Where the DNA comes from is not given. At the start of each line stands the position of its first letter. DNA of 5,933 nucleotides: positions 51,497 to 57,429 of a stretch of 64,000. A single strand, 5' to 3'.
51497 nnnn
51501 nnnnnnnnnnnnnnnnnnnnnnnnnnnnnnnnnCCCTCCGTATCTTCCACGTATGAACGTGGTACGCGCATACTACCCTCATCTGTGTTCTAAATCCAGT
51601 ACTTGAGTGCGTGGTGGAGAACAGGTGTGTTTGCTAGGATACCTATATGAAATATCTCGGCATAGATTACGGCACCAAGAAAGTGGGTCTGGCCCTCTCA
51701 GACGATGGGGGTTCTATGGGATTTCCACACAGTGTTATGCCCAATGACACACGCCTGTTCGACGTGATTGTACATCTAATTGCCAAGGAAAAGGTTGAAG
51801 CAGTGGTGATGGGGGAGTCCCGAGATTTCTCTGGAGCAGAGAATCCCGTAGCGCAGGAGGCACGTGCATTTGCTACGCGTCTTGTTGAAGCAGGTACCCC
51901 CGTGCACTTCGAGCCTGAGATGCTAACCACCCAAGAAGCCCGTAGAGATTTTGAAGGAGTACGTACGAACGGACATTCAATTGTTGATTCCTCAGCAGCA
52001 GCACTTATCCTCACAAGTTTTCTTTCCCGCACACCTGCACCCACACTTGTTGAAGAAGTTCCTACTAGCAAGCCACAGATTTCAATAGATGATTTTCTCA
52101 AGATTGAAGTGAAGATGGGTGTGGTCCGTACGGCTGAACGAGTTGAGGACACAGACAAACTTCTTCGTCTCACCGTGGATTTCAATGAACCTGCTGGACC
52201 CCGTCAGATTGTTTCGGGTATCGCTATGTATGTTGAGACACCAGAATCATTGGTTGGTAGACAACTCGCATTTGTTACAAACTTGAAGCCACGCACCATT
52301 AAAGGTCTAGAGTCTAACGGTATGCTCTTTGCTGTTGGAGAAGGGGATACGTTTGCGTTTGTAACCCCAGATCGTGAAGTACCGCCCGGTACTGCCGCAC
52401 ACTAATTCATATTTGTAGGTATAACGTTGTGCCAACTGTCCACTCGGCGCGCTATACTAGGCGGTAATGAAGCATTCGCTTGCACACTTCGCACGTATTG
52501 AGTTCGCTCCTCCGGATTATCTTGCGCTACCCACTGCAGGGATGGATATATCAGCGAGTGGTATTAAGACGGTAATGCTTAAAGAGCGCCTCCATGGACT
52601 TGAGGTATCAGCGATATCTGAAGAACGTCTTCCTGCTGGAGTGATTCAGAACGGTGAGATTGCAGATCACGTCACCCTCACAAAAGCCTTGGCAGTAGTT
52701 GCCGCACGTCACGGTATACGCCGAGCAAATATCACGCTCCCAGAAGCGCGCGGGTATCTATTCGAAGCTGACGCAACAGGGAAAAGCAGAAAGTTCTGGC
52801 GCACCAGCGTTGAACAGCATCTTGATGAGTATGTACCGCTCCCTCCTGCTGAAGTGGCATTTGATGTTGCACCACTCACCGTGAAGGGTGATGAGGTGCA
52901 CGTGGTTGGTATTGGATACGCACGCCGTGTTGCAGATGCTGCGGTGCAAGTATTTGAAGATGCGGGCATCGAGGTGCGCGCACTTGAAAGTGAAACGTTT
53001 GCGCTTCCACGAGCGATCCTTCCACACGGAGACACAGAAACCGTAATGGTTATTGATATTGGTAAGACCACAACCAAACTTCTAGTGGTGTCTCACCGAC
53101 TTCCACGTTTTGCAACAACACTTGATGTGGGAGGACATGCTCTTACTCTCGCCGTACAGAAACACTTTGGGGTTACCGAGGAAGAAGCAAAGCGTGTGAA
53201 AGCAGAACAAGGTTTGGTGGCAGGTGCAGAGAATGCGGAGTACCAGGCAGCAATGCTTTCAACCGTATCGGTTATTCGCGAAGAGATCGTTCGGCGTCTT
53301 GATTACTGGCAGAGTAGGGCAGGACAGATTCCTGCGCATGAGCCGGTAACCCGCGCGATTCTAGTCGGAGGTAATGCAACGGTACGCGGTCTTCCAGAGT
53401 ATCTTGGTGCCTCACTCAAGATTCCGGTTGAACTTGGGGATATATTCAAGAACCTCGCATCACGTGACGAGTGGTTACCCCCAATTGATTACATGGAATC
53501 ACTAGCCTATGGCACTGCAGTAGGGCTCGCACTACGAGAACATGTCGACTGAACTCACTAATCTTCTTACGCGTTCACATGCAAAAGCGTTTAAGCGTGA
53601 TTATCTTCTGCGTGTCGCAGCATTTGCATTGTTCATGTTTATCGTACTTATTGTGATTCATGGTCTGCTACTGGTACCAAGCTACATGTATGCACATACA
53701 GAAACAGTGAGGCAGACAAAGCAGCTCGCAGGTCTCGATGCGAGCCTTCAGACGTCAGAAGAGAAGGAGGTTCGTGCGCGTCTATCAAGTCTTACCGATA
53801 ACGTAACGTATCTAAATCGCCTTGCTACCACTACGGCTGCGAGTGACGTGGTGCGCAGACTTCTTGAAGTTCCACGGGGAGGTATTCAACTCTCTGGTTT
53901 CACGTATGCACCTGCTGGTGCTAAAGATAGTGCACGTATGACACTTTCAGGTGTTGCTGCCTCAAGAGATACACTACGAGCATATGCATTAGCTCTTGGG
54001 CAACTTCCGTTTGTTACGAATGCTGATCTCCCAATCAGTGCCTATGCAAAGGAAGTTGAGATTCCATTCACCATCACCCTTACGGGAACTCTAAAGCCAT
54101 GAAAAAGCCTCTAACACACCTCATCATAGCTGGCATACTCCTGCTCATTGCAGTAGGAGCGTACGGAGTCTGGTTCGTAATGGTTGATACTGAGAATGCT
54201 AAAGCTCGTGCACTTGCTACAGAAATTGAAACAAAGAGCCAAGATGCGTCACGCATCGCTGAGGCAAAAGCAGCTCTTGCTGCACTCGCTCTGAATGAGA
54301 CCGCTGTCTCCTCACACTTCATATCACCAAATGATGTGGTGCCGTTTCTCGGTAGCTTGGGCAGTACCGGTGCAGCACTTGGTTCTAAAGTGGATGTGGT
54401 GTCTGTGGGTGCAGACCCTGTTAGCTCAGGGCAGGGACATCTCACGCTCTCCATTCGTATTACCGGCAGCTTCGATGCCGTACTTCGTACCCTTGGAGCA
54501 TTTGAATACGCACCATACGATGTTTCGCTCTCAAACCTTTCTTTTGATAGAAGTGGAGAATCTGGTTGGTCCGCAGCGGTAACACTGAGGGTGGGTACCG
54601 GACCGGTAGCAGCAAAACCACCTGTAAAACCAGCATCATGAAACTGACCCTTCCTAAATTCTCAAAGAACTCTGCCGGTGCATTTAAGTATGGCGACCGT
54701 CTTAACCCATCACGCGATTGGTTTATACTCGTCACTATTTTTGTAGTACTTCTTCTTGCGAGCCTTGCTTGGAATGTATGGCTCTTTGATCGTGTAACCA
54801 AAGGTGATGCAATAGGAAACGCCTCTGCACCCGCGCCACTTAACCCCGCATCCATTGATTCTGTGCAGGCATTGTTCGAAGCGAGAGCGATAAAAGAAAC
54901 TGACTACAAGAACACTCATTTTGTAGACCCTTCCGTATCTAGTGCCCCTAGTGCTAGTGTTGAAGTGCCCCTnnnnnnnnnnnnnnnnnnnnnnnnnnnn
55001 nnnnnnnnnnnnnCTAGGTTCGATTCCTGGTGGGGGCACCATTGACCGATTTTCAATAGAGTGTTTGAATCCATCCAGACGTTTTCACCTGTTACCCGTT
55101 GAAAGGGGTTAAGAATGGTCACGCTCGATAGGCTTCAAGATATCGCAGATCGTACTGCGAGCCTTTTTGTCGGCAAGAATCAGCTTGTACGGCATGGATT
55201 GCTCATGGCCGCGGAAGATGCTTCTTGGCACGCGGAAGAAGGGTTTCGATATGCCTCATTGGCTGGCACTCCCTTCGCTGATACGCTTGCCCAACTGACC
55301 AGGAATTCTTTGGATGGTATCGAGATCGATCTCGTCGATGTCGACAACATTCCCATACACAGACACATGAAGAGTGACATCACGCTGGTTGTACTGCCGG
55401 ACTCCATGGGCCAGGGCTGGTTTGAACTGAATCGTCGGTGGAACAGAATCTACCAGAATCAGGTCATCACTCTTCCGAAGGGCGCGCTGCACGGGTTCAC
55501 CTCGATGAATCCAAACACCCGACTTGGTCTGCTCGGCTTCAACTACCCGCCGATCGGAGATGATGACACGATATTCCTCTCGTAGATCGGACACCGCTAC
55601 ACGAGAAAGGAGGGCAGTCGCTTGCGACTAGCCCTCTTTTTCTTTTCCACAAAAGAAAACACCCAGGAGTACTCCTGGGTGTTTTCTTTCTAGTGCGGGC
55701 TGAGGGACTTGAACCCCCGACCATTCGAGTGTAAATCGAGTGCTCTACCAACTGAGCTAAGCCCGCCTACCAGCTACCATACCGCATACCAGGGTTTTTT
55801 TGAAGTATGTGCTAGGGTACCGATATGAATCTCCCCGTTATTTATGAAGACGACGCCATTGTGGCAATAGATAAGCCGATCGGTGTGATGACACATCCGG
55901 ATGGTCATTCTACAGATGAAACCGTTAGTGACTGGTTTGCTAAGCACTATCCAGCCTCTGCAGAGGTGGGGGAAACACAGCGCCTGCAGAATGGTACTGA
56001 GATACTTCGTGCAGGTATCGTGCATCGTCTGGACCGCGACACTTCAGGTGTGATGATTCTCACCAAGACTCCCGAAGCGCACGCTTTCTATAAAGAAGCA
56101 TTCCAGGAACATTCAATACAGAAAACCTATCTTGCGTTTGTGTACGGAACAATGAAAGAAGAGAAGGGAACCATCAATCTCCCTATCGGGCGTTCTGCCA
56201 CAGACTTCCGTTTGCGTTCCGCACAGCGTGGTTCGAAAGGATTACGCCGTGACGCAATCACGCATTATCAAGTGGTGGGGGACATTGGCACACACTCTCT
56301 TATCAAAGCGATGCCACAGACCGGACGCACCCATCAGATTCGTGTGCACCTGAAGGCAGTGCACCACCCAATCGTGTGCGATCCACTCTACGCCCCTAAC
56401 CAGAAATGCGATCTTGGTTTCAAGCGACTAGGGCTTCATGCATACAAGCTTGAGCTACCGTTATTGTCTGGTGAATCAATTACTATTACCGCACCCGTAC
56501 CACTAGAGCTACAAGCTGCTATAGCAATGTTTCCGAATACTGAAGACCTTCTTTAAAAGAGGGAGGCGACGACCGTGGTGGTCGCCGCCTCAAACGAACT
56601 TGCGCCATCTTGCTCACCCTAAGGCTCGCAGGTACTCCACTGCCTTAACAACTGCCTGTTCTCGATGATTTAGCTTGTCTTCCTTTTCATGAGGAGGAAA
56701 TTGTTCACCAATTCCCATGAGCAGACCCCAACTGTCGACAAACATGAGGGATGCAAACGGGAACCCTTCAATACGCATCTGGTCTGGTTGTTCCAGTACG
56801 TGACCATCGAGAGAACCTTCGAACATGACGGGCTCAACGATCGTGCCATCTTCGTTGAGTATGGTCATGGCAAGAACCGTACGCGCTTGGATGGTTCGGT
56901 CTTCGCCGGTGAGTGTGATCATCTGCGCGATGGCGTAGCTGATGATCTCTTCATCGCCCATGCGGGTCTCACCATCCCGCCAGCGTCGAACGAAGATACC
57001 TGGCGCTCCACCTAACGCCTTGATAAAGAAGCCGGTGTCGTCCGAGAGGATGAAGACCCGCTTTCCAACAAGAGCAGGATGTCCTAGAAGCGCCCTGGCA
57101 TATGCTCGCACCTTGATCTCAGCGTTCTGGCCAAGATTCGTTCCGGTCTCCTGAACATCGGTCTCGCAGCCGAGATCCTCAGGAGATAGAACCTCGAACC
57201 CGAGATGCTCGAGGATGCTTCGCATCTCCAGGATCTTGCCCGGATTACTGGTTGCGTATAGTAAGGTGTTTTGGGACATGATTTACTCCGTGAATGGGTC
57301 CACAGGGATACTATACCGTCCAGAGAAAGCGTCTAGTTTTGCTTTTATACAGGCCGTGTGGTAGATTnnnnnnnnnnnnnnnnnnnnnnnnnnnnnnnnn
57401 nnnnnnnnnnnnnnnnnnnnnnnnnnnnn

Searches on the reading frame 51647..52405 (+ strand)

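Call 13: search_protein_families(library=pfam, proteins=[window:51647-52405:+], max_evalue=0.001)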
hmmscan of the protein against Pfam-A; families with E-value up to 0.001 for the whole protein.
window:51647-52405:+ (252 aa): 2 families
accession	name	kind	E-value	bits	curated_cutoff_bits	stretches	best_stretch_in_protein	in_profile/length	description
PF03652.20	RuvX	-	1e-23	84.6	29.2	1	1-127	1-133/134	Holliday junction resolvase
PF01588.26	tRNA_bind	-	8.5e-23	80.7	27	1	155-249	1-95/96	Putative tRNA binding domain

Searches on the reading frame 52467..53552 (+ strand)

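Call 13: search_protein_families(library=pfam, proteins=[window:52467-53552:+], max_evalue=0.001)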
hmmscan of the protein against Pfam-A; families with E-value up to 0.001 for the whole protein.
window:52467-53552:+ (361 aa): 3 families
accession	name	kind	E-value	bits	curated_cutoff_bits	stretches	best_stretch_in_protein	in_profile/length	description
PF11104.14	PilM_2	-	5.5e-33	114.7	27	1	25-358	1-339/340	Type IV pilus assembly protein PilM;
PF14450.12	FtsA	-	2.2e-10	41.4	31.8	1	194-327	1-113/127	Cell division protein FtsA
PF06723.19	MreB_Mbl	-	4.3e-05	23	27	0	170-252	124-212/327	MreB/Mbl protein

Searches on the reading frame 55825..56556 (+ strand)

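Call 13: search_protein_families(library=pfam, proteins=[window:55825-56556:+], max_evalue=0.001)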
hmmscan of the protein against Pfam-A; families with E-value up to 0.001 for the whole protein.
window:55825-56556:+ (243 aa): 1 family
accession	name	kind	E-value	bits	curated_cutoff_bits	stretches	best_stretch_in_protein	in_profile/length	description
PF00849.27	PseudoU_synth_2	-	1.3e-30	107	26.8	1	12-177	2-151/152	RNA pseudouridylate synthase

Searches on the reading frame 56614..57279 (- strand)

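Call 13: search_protein_families(library=pfam, proteins=[window:56614-57279:-], max_evalue=0.001)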
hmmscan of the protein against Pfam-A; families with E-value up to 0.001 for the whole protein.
window:56614-57279:- (221 aa): 1 family
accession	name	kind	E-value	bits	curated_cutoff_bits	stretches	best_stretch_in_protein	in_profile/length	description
PF01725.21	Ham1p_like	-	1.4e-28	100.5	22.5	1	7-215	2-185/186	Ham1 family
